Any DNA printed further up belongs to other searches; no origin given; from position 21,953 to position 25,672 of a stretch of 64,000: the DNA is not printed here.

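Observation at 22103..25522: An orphan ~1,139-aa protein combines a cytoplasmic coiled coil, central membrane hairpins, a glycine zipper and a low-complexity tail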

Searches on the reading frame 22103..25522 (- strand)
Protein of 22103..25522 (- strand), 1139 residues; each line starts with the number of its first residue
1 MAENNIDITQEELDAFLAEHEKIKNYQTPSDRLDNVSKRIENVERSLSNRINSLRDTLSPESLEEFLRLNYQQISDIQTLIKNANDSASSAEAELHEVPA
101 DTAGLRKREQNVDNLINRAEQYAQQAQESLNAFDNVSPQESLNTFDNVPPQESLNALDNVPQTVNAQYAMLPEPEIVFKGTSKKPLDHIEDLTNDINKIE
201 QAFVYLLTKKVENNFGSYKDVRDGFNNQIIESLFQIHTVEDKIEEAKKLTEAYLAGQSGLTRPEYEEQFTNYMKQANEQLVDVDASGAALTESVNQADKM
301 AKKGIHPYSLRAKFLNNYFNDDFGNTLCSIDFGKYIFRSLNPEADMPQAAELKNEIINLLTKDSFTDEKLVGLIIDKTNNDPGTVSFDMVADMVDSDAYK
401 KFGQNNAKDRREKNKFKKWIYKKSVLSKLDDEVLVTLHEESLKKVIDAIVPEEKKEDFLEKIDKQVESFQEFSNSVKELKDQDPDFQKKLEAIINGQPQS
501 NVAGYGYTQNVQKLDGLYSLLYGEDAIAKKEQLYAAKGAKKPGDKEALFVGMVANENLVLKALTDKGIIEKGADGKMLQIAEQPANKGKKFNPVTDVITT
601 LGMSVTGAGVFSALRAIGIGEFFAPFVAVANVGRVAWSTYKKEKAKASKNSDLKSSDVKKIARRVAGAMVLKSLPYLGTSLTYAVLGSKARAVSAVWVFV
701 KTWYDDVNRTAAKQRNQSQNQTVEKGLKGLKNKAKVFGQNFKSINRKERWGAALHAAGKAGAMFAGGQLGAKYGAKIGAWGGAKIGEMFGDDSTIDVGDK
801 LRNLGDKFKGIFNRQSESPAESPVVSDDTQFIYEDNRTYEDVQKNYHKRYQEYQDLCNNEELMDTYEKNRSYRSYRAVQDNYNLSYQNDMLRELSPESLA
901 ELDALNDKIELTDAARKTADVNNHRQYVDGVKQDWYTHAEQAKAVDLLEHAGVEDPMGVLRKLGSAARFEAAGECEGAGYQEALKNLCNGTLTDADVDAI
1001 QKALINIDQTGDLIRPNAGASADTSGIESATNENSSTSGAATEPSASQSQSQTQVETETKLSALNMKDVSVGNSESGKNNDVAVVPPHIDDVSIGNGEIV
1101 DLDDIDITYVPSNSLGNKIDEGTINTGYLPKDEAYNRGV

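Call 7: search_protein_families(library=pfam, proteins=[window:22103-25522:-], max_evalue=1)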
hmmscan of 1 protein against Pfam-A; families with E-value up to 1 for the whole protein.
window:22103-25522:- (1139 aa): 3 families
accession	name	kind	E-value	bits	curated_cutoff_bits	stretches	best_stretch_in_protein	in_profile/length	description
PF24740.1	DUF7691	-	0.0068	17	27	1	452-508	24-78/204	Domain of unknown function (DUF7691)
PF11083.13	Relaxase_C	-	0.021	15.5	30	1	196-271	3-74/125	C-terminal helical hairpin domain from relaxase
PF05044.18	HPD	-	0.08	13.2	25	0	466-495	108-137/154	Homeo-prospero domain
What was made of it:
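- On Pfam glycine-zipper families (Gly-zipper_Omp, Gly-zipper_YMGG, Rick_17kDa_Anti): No hit at E<=1 (call 7).
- On GreA/GreB transcript cleavage factors: The window protein gives no hit (call 7).
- The window protein itself gives no GreA hit at E<=1 (call 7).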

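Call 8: search_protein_families(library=ncbifam, proteins=[window:22103-25522:-], max_evalue=1)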
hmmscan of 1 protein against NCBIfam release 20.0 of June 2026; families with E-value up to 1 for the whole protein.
window:22103-25522:- (1139 aa): 1 family
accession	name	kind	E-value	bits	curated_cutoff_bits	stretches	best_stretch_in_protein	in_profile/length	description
TIGR01560.2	put_DNA_pack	equivalog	0.051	13.6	24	0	689-729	48-87/89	head-tail connector protein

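Call 9: search_solved_structures(query=window:22103-25522:-, max_evalue=1)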
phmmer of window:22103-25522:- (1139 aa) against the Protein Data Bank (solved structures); distinct sequences matched with E-value up to 1: 0.
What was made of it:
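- Checked: No domain was found in Pfam, NCBIfam or PDB sequences (calls 7-9).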

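Call 10: find_homologous_proteins(query=window:22103-25522:-, max_evalue=0.001)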
Query window:22103-25522:- (1139 aa): 5 proteins with E <= 0.001 among 8000 candidates.
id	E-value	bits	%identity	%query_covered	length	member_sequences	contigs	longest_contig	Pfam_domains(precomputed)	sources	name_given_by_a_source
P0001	0.0e+0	2523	100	100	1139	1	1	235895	-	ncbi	-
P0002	0.0e+0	1784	76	100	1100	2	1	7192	-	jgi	-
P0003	0.0e+0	1193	70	77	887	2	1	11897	-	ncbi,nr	ncbi:MAG: hypothetical protein IKT33_00805, partial [Clostridia bacterium]|nr:hypothetical protein [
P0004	6.5e-283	960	63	69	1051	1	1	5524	-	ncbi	-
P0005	2.6e-263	895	58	72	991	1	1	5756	-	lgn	-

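Call 13: find_encoding_contigs(protein=P0001, flank=10000, max_places=3)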
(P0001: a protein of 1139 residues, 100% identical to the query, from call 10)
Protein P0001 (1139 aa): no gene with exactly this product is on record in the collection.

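Call 14: find_encoding_contigs(protein=P0003, flank=10000, max_places=3)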
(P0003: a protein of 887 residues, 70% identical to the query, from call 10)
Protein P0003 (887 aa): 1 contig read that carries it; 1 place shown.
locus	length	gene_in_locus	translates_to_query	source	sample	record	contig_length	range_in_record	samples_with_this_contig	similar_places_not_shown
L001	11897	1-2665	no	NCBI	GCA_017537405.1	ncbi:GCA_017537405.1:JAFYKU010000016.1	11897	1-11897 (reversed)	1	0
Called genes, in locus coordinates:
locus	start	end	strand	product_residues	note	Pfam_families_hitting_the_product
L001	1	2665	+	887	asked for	?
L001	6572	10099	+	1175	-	PF04997:RNA_pol_Rpb1_1, PF00623:RNA_pol_Rpb1_2, PF04983:RNA_pol_Rpb1_3, PF05000:RNA_pol_Rpb1_4, PF04998:RNA_pol_Rpb1_5, PF01333:Apocytochr_F_C (faint)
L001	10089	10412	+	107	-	-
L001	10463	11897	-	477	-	PF00773:RNB, PF00575:S1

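Call 15: find_encoding_contigs(protein=P0002, flank=10000, max_places=3)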
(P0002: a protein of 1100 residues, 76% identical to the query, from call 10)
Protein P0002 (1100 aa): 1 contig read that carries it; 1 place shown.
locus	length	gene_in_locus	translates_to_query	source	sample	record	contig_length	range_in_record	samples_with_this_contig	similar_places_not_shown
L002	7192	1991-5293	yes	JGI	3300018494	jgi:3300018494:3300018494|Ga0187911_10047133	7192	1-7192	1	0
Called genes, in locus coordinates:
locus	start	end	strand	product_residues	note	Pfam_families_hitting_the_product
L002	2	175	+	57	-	?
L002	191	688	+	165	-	-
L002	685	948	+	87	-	-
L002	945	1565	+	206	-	-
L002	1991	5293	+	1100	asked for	-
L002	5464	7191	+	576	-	?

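Call 16: find_encoding_contigs(protein=P0004, flank=10000, max_places=3)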
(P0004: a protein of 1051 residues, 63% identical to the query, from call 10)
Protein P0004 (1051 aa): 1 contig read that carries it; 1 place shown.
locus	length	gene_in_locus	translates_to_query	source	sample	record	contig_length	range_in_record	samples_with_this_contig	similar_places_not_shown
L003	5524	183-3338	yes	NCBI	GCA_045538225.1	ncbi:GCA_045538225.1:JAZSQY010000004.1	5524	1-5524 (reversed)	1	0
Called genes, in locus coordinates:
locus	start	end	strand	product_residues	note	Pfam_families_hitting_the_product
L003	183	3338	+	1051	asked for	-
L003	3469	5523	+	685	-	?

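Call 17: find_encoding_contigs(protein=P0005, flank=10000, max_places=3)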
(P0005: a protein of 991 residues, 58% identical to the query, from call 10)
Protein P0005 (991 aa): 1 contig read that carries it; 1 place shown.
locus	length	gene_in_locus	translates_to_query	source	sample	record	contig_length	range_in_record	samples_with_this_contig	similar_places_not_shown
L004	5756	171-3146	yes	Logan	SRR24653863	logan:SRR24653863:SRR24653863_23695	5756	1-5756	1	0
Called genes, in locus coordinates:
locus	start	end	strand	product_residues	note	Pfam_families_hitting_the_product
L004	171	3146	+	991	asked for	-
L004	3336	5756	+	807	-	?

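Call 29: search_protein_families(library=phrogs, proteins=[window:22103-25522:-], max_evalue=0.1)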
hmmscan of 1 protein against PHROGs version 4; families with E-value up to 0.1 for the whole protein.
window:22103-25522:- (1139 aa): 2 families
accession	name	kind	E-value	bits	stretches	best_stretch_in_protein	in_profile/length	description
phrog_36852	-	unknown function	0.0063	17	1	82-143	28-89/305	-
phrog_11224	-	unknown function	0.099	13.6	0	425-445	19-38/41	-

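Call 30: search_protein_families(library=padloc, proteins=[window:22103-25522:-], max_evalue=0.1)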
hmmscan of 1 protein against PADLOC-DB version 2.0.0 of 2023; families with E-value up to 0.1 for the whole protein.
window:22103-25522:- (1139 aa): 0 families
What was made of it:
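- On Known anti-phage defence systems (PADLOC-DB 2.0): 0 families at E<=0.1 (call 30).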

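Call 31: find_related_loci(query=A1, collection=genome_contigs, flank=10000)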
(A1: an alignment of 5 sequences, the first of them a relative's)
Query A1 (1139 aa) in genome_contigs; peptide patterns used: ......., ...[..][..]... (x = any residue, [..] = any of these).
340 stretches matched a pattern; 2 encode a relative of the query (tblastn E <= 1e-3); 2 distinct loci.
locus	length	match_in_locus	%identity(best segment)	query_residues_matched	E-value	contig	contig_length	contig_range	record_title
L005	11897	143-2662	70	260-1139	0e+0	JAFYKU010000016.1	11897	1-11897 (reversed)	MAG: Clostridia bacterium isolate RGIG7181 Water_buffalos_Cecum-1__c158035, whole genome shotgun sequence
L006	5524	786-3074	63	310-1098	0e+0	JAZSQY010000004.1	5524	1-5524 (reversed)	MAG: Clostridia bacterium isolate T1900044540_TS20190006.MAGScoT_cleanbin_000046 SGB_60_k141_1057223, whole genome shotg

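Call 38: search_protein_representatives(alignment_id=A1)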
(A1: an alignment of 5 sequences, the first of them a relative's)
Query: 5 sequences, 1015 profile positions. Proteins with E-value up to 0.001 (for the whole library): 28; up to 1e-10: 27; up to 1e-30: 21. The best 28 are listed.
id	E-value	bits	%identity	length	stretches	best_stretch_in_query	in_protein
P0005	0.0e+00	1744.4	-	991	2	1-711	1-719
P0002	0.0e+00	1683.8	-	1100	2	2-669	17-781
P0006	2.8e-179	615.1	-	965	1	86-886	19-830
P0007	6.3e-129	448.4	-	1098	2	2-694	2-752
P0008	9.8e-104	365.1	-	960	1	181-893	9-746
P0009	4.0e-98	346.5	-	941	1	187-920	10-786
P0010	9.6e-91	322.0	-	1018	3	181-452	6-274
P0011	6.3e-90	319.3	-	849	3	765-912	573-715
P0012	1.9e-86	307.8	-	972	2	99-659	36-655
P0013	6.0e-81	289.6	-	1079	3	765-902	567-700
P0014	1.8e-78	281.4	-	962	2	82-657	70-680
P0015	2.5e-75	271.0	-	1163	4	196-470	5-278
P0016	3.7e-71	257.2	-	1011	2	471-887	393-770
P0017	1.5e-66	242.0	-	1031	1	17-658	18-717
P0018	6.1e-62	226.7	-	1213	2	461-941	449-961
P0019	5.2e-51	190.5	-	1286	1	7-700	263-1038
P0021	4.8e-43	164.2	-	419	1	12-361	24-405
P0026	1.7e-25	106.1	-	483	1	777-886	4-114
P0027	4.8e-19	84.7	-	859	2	771-886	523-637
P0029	3.0e-15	72.1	-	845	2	774-887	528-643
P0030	5.1e-15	71.4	-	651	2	774-956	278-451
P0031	9.9e-09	50.6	-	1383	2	767-932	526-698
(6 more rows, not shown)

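Call 40: search_protein_families(library=pfam, alignment_id=A2, max_evalue=0.001)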
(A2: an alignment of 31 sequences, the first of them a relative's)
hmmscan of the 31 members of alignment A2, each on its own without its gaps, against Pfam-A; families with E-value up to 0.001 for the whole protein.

A. member 1, P0001 (1139 aa): 0 families

B. families by the number of members that match (of 31 scanned): 2 families
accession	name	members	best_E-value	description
PF03449.20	GreA_GreB_N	1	6.5e-08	Transcription elongation factor, N-terminal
PF17839.6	CNP_C_terminal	1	0.00031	C-terminal domain of cyclic nucleotide phosphodiesterase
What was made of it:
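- On T7SS LXG glycine-zipper toxins (TelE/EsxX type): No LXG hit in Pfam at E<=1 (call 7) or in any of the 31 members at E<=0.001 (call 40).
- On GreA/GreB transcript cleavage factors: No member has the C-terminal domain (call 40).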

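Call 41: predict_structure(alignment_id=A1)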
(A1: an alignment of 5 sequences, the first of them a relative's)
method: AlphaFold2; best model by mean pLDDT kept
length: 1139 residues; sequences in the alignment: 5
mean_pLDDT: 42.1   pTM: 0.27
mean pLDDT of the five models: 42.1, 40.4, 39.1, 38.5, 37.1
residues with pLDDT >= 90: 5; 70-90: 102; 50-70: 271; < 50: 761
segments of 3 or more residues with pLDDT < 50: 1-7, 19-26, 144-232, 284-368, 370-372, 374-388, 395-399, 405-410, 420-438, 497-508, 535-541, 582-936, 973-977, 1006-1139
pLDDT, mean of each block of 10 residues (from residue 1): 43 59 56 84 80 69 65 76 82 62 62 84 89 70 40 31 26 30 38 43 40 31 40 54 63 57 59 59 47 36 25 24 24 24 29 40 44 46 43 48 46 53 41 39 55 58 56 68 78 55 36 70 61 48 52 56 66 62 35 27 24 25 28 33 38 34 33 30 28 28 29 26 26 27 25 24 23 23 21 24 24 26 24 28 38 42 33 31 31 31 28 25 30 45 65 58 58 48 65 62 48 34 23 22 22 22 22 23 24 25 26 24 24 26
secondary structure, 60 per line:
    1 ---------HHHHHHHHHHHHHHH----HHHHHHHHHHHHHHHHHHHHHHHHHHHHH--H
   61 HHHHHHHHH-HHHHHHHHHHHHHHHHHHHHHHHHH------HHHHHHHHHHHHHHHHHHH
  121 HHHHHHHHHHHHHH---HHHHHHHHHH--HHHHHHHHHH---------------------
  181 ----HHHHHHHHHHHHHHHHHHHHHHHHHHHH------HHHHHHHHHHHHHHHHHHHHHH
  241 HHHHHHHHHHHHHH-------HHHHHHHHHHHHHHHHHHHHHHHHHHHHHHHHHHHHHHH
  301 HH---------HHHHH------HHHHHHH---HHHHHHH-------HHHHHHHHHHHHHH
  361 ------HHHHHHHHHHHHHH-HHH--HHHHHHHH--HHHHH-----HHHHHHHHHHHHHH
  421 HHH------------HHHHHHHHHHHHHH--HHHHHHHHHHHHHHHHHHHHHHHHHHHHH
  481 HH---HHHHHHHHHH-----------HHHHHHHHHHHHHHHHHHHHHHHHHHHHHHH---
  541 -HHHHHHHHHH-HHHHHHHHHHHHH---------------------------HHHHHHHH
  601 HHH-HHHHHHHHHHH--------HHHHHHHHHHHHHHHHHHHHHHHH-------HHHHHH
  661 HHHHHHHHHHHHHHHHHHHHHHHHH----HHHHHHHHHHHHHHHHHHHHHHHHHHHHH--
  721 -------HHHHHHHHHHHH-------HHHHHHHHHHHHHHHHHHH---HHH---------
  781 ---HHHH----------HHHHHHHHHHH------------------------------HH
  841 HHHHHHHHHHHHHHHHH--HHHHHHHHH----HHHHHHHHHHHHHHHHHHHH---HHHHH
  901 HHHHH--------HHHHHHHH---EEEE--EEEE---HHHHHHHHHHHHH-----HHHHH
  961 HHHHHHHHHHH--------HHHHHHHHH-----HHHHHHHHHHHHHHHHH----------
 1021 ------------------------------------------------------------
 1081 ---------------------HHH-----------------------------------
elements in order (helices of 4 or more, strands of 3 or more residues): H10-24 H29-57 H60-69 H71-95 H102-134 H138-147 H150-159 H185-212 H219-254 H262-302 H312-316 H323-329 H333-339 H347-360 H367-380 H387-394 H397-401 H407-423 H436-449 H452-482 H486-495 H507-537 H542-551 H553-565 H593-603 H605-615 H624-647 H655-685 H690-718 H728-739 H747-765 H784-787 H798-808 H839-857 H860-868 H873-892 H896-905 H914-921 E925-928 E931-934 H938-950 H956-971 H980-988 H994-1010
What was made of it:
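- Tried and rejected: It was unusable, pLDDT 42 (call 41).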

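Call 43: search_protein_families(library=pfam, proteins=[P0019, P0031, P0018, P0015, P0013, P0007, P0030, P0026], max_evalue=0.01)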
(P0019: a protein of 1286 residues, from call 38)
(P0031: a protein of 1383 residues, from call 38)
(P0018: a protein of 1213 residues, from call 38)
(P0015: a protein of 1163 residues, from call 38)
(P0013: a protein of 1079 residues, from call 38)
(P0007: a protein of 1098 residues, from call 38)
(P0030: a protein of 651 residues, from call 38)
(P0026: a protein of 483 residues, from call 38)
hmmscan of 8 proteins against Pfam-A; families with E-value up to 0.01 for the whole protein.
P0019 (1286 aa): 1 family
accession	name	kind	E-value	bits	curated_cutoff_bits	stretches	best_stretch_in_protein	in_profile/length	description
PF13448.11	DUF4114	-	0.0082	17.5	27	0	315-337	60-80/85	Domain of unknown function (DUF4114)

P0031 (1383 aa): 1 family
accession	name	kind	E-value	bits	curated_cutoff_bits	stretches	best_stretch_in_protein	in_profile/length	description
PF17839.6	CNP_C_terminal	-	0.00031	21.8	27.8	0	1183-1235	32-84/108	C-terminal domain of cyclic nucleotide phosphodiesterase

P0018 (1213 aa): 0 families

P0015 (1163 aa): 0 families

P0013 (1079 aa): 0 families

P0007 (1098 aa): 0 families

P0030 (651 aa): 0 families

P0026 (483 aa): 0 families
